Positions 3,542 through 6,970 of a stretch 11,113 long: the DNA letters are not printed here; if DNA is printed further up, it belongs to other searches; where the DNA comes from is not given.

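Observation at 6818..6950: Divergent ileS/lipoprotein promoter region with leaderless-type geometry on both sides and no T-box leader for ileS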

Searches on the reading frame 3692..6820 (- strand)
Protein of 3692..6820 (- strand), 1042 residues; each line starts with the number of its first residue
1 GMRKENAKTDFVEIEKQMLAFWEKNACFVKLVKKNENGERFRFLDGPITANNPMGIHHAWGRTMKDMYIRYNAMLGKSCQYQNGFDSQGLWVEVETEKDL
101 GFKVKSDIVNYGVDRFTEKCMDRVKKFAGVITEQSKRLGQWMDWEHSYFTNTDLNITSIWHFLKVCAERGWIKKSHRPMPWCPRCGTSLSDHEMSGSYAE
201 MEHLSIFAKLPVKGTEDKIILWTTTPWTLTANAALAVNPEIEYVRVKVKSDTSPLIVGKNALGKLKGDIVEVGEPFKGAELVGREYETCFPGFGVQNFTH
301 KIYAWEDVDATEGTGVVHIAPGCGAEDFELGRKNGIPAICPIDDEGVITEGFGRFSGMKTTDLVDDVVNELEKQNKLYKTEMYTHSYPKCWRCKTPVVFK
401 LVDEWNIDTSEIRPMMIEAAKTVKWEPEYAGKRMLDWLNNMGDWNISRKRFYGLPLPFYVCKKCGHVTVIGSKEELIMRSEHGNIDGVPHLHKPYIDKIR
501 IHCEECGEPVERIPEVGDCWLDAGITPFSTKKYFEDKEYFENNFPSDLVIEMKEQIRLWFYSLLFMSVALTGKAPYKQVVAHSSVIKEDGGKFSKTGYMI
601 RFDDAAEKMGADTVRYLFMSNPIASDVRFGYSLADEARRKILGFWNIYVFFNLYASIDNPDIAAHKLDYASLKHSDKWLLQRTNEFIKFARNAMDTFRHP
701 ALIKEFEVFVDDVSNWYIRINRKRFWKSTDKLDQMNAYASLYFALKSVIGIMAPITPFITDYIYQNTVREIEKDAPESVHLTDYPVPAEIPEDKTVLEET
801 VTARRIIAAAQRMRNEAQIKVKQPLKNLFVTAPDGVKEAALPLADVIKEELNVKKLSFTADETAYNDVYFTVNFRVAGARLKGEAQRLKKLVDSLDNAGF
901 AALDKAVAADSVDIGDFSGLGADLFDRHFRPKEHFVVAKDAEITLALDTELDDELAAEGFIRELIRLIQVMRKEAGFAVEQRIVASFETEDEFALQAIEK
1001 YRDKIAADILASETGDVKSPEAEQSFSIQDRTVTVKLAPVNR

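Call 9: search_protein_families(library=pfam, proteins=[window:3692-6820:-], max_evalue=0.001)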
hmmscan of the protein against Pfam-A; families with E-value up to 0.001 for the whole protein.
window:3692-6820:- (1042 aa): 4 families
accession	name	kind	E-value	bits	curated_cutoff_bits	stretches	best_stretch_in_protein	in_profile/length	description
PF00133.28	tRNA-synt_1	-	2.4e-89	300.4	22.7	1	17-629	1-413/414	tRNA synthetases class I (I, L, M and V)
PF19302.4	DUF5915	-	6.2e-33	114.4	27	1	845-1037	2-192/195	Domain of unknown function (DUF5915)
PF08264.19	Anticodon_1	-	1.9e-28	99.6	25.1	1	676-826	1-145/148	Anticodon-binding domain of tRNA ligase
PF09334.17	tRNA-synt_1g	-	1.6e-14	54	20.1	1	520-630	248-367/391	tRNA synthetases class I (M)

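Call 10: find_related_loci(query=window:3692-6817:-, collection=genome_contigs, flank=3000)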
Query window:3692-6817:- (1041 aa) in genome_contigs; peptide patterns used: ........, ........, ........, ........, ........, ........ (x = any residue, [..] = any of these).
599 stretches matched a pattern (row limit reached: there are more); 537 encode a relative of the query (tblastn E <= 1e-3); the best 80 are kept; 80 distinct loci.
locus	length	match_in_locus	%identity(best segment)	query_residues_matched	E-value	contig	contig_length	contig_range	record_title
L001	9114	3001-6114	92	1-1038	0e+0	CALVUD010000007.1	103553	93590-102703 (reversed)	MAG: uncultured Clostridia bacterium isolate BRZ_BR__bin51 genome assembly, contig: BRZ_BR__NODE_455_length_103553_cov_1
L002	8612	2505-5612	85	1-1036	0e+0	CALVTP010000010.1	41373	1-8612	MAG: uncultured Clostridia bacterium isolate BRZ_KS__bin88 genome assembly, contig: BRZ_KS__NODE_1398_length_41373_cov_1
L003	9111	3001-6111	83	1-1037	0e+0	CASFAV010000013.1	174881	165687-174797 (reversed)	uncultured Eubacteriales bacterium isolate SI.O39.metabat-bins.38 genome assembly, contig: SI.O39.metabat-bins.38.fa_k14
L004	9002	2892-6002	82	1-1037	0e+0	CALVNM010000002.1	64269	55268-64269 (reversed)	MAG: uncultured Clostridia bacterium isolate BRZ_GG__bin59 genome assembly, contig: BRZ_GG__NODE_713_length_64269_cov_5.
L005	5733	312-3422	83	1-1037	0e+0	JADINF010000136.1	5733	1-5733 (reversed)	MAG: Candidatus Stercoripulliclostridium pullicola isolate 517 H1M14__C329716_L5733_SRR9113716, whole genome shotgun seq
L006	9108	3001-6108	79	1-1036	0e+0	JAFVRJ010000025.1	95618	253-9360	MAG: Clostridia bacterium isolate RGIG5325 Sheep_Colon-2__c915254, whole genome shotgun sequence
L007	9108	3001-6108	80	1-1036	0e+0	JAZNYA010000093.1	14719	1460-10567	MAG: Candidatus Stercoripulliclostridium sp. isolate T1900044777_TS20190243.MAGScoT_cleanbin_000072 SGB_2502_k141_175539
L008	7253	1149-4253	79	1-1036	0e+0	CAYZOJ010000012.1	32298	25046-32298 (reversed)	MAG TPA_asm: uncultured Christensenellaceae bacterium isolate SRP225648_co1_589 genome assembly, contig: NODE_2796_lengt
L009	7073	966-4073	79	1-1036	0e+0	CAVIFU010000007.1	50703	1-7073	Ruminococcus bicirculans (ex Wegman et al. 2014) isolate H07682-L1_cleanbin_000021 genome assembly, contig: Spades_H0768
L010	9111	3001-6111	77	1-1037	0e+0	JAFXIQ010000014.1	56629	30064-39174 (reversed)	MAG: Clostridia bacterium isolate RGIG6449 Sheep_Rectum.Co__c812588, whole genome shotgun sequence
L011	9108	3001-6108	78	1-1036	0e+0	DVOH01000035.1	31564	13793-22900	MAG TPA_asm: Candidatus Stercoripulliclostridium merdipullorum isolate 23406 CHK104__C439346_L31564_ERR2241852, whole ge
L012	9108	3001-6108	72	1-1036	0e+0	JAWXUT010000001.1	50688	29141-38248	MAG: Bacillota bacterium isolate FM_56_G125_V NODE_182_length_50689_cov_1.445460, whole genome shotgun sequence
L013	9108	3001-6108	80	1-1036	0e+0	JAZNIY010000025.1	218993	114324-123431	MAG: Candidatus Stercoripulliclostridium sp. isolate T1900044682_TS20190148.MAGScoT_cleanbin_000015 SGB_1698_k141_946642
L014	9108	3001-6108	71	1-1037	0e+0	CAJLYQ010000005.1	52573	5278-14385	MAG TPA_asm: uncultured Catabacter sp. isolate ERR321646-bin.66 genome assembly, contig: NODE_417_length_52573_cov_4.862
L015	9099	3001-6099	71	1-1034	0e+0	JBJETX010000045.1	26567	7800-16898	MAG: Christensenellales bacterium isolate PUUB15_bin.055 NODE_1478_length_26567_cov_5.171319, whole genome shotgun seque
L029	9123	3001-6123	84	1-1041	0e+0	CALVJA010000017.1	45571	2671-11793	MAG: uncultured Clostridia bacterium isolate BRZ_CF__bin14 genome assembly, contig: BRZ_CF__NODE_940_length_45571_cov_11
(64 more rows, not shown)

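Call 19: find_related_loci(query=window:3692-6817:-, collection=metagenome_contigs, flank=2000)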
Query window:3692-6817:- (1041 aa) in metagenome_contigs; peptide patterns used: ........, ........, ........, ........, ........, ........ (x = any residue, [..] = any of these).
501 stretches matched a pattern; 361 encode a relative of the query (tblastn E <= 1e-3); the best 80 are kept; 80 distinct loci.
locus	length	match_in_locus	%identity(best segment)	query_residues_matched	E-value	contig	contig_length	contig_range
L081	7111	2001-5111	75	1-1037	0e+0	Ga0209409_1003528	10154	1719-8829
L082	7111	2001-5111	75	1-1037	0e+0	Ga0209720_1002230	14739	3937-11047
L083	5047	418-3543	72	1-1039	0e+0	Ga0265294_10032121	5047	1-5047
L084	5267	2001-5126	72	1-1039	0e+0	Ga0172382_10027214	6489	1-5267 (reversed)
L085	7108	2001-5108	71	1-1037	0e+0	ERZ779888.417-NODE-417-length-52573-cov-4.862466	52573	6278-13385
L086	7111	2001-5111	67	1-1036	0e+0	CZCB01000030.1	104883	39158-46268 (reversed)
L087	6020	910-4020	55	1-1036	0e+0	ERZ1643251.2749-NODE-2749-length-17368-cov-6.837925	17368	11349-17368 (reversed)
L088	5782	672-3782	54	1-1036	0e+0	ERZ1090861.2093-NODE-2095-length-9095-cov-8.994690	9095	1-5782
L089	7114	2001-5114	54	1-1036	0e+0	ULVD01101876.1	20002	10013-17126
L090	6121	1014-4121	55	1-1037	0e+0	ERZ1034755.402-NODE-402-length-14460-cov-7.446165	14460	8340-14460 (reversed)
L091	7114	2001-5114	54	7-1037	0e+0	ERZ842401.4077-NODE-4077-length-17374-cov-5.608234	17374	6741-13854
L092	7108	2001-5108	54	7-1037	0e+0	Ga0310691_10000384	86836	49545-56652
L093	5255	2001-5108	54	7-1037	0e+0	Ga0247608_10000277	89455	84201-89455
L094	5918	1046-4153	55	1-1037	0e+0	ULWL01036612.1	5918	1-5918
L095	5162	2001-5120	54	4-1036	0e+0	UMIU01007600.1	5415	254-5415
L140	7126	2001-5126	54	4-1041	0e+0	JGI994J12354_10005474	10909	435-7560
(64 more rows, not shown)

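Call 20: find_homologous_proteins(query=window:3692-6817:-, max_evalue=1e-100)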
Query window:3692-6817:- (1041 aa): 7999 proteins with E <= 1e-100 among 8000 candidates; the best 120 are listed.
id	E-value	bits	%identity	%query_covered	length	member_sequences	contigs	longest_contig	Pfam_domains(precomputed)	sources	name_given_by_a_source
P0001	0.0e+0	2271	92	100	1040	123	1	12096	PF09334.18,PF08264.20,PF00133.29,PF19302.5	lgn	-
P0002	0.0e+0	2095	85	100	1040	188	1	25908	PF09334.18,PF08264.20,PF00133.29,PF19302.5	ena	-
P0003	0.0e+0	2094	85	100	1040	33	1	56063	PF09334.18,PF08264.20,PF00133.29,PF19302.5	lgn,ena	-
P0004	0.0e+0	2090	83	100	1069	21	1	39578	PF09334.18,PF08264.20,PF00133.29,PF19302.5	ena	-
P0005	0.0e+0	2028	82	100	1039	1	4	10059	PF09334.18,PF08264.20,PF00133.29,PF19302.5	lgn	-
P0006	0.0e+0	2025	82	100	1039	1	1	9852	PF09334.18,PF08264.20,PF00133.29,PF19302.5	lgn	-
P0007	0.0e+0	2025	82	100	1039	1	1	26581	PF09334.18,PF08264.20,PF00133.29,PF19302.5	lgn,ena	-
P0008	0.0e+0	2025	82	100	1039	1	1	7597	PF09334.18,PF08264.20,PF00133.29,PF19302.5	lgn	-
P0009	0.0e+0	2025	82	100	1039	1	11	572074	PF09334.18,PF08264.20,PF00133.29,PF19302.5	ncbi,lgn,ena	-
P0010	0.0e+0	2024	82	100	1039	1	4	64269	PF09334.18,PF08264.20,PF00133.29,PF19302.5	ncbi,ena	-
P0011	0.0e+0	2023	82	100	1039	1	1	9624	PF09334.18,PF08264.20,PF00133.29,PF19302.5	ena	-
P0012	0.0e+0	2022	82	100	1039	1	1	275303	PF09334.18,PF08264.20,PF00133.29,PF19302.5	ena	-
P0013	0.0e+0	2022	82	100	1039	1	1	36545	PF09334.18,PF08264.20,PF00133.29,PF19302.5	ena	-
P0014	0.0e+0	2022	82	100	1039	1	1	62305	PF09334.18,PF08264.20,PF00133.29,PF19302.5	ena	-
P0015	0.0e+0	2021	82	100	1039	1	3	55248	PF09334.18,PF08264.20,PF00133.29,PF19302.5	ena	-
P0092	0.0e+0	1666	68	100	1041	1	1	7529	PF09334.18,PF08264.20,PF00133.29,PF19302.5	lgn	-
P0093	0.0e+0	1665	68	100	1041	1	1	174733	PF09334.18,PF08264.20,PF00133.29,PF19302.5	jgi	-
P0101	0.0e+0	1652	67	100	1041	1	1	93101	PF09334.18,PF08264.20,PF00133.29,PF19302.5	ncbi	-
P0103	0.0e+0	1647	65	100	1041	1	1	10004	PF09334.18,PF08264.20,PF00133.29,PF19302.5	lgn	-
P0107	0.0e+0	1634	66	100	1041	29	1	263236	PF09334.18,PF08264.20,PF00133.29,PF19302.5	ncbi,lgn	-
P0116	0.0e+0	1607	66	100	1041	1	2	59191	PF09334.18,PF08264.20,PF00133.29,PF19302.5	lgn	-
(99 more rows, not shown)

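Call 21: find_encoding_contigs(protein=window:3692-6817:-, flank=10000, max_places=4)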
Protein window:3692-6817:- (1041 aa): 3 contigs read that carry it; 2 places shown.
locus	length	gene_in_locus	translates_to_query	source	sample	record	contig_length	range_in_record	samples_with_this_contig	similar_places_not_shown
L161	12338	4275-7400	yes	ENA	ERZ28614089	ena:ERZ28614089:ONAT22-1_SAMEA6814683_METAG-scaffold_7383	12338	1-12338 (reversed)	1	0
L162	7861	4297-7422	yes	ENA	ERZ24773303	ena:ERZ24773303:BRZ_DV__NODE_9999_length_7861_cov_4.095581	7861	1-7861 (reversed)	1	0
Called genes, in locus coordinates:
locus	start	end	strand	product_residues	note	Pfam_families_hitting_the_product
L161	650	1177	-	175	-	-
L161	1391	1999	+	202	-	PF13189:Cytidylate_kin2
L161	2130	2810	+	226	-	-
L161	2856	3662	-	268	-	PF00106:adh_short, PF08659:KR, PF13561:adh_short_C2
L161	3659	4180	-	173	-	-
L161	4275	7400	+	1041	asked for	PF00133:tRNA-synt_1, PF09334:tRNA-synt_1g (faint), PF08264:Anticodon_1, PF19302:DUF5915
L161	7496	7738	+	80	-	PF06257:VEG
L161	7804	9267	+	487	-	PF12673:SipL (faint)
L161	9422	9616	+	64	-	-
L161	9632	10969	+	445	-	PF01145:Band_7 (weak), PF13421:Band_7_1 (weak)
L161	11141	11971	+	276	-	PF22700:MVD-like_N (weak), PF00288:GHMP_kinases_N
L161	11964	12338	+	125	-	?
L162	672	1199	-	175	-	-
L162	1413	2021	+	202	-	PF13189:Cytidylate_kin2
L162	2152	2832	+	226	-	-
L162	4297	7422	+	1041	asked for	PF00133:tRNA-synt_1, PF09334:tRNA-synt_1g (faint), PF08264:Anticodon_1, PF19302:DUF5915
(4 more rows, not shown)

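Call 22: find_encoding_contigs(protein=P0004, flank=2500, max_places=3)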
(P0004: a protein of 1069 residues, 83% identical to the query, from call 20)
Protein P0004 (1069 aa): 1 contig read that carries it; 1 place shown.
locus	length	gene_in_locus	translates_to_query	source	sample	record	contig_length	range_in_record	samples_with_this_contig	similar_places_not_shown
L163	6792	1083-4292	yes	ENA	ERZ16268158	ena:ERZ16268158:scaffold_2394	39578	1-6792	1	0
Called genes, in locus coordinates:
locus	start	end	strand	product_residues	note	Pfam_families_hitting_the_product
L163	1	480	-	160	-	?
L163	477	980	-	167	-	-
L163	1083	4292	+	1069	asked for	PF00133:tRNA-synt_1, PF09334:tRNA-synt_1g (faint), PF08264:Anticodon_1, PF19302:DUF5915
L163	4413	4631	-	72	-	PF13560:HTH_31, PF13443:HTH_26, PF01381:HTH_3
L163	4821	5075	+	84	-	PF06257:VEG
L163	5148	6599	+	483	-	-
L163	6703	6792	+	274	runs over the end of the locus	PF00288:GHMP_kinases_N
